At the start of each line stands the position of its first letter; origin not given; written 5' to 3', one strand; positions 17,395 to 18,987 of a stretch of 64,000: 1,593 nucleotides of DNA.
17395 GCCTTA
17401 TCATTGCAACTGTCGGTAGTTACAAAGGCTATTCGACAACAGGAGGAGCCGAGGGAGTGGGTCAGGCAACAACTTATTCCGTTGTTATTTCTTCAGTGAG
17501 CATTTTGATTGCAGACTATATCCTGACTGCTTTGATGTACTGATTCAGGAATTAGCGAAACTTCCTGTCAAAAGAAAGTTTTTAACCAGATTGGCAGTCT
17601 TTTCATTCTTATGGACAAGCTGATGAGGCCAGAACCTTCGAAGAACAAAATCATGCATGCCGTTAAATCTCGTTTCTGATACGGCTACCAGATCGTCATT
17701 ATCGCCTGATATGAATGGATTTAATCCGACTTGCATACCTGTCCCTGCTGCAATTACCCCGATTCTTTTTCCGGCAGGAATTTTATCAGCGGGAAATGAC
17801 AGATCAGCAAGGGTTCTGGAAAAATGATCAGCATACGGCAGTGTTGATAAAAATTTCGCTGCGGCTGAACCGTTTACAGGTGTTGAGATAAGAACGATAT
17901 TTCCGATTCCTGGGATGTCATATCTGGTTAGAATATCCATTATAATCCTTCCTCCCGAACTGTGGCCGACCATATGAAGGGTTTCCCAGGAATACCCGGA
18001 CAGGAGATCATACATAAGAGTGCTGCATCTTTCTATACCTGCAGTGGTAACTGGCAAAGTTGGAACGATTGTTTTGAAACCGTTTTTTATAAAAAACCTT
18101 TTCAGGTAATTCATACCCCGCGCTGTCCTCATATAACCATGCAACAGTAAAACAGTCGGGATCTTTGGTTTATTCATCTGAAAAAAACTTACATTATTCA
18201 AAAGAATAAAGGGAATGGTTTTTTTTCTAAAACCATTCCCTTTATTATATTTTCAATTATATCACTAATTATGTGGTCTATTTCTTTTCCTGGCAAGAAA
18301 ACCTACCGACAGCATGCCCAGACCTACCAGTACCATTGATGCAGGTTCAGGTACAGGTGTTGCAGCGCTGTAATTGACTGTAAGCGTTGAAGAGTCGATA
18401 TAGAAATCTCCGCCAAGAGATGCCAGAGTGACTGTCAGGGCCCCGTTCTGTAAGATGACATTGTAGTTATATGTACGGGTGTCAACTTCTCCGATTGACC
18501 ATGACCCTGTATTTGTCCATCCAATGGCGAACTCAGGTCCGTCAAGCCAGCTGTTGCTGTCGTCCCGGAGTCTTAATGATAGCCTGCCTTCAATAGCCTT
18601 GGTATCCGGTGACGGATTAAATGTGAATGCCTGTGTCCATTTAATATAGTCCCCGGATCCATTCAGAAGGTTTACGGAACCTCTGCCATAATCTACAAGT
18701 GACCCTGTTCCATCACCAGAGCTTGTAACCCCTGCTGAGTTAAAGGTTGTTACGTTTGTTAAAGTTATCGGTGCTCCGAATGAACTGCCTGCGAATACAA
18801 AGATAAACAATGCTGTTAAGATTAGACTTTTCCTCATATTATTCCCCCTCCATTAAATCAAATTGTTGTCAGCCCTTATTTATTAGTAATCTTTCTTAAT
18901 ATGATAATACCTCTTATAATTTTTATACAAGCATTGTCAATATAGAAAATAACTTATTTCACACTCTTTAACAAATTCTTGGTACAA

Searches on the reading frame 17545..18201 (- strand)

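Call 8: search_protein_families(library=pfam, proteins=[window:17545-18201:-])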
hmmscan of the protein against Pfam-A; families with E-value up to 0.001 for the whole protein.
window:17545-18201:- (218 aa): 1 family
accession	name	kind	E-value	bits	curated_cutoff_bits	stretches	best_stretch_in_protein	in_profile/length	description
PF06028.17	DUF915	-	4.6e-06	26.6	22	0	61-112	91-146/255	Alpha/beta hydrolase of unknown function (DUF915)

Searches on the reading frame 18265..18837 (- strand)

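Call 8: search_protein_families(library=pfam, proteins=[window:18265-18837:-])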
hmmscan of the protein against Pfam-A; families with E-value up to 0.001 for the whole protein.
window:18265-18837:- (190 aa): 1 family
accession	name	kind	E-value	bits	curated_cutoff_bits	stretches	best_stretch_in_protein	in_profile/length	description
PF07589.16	PEP-CTERM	-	1.5e-06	28.4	20.7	1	161-184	1-23/24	PEP-CTERM motif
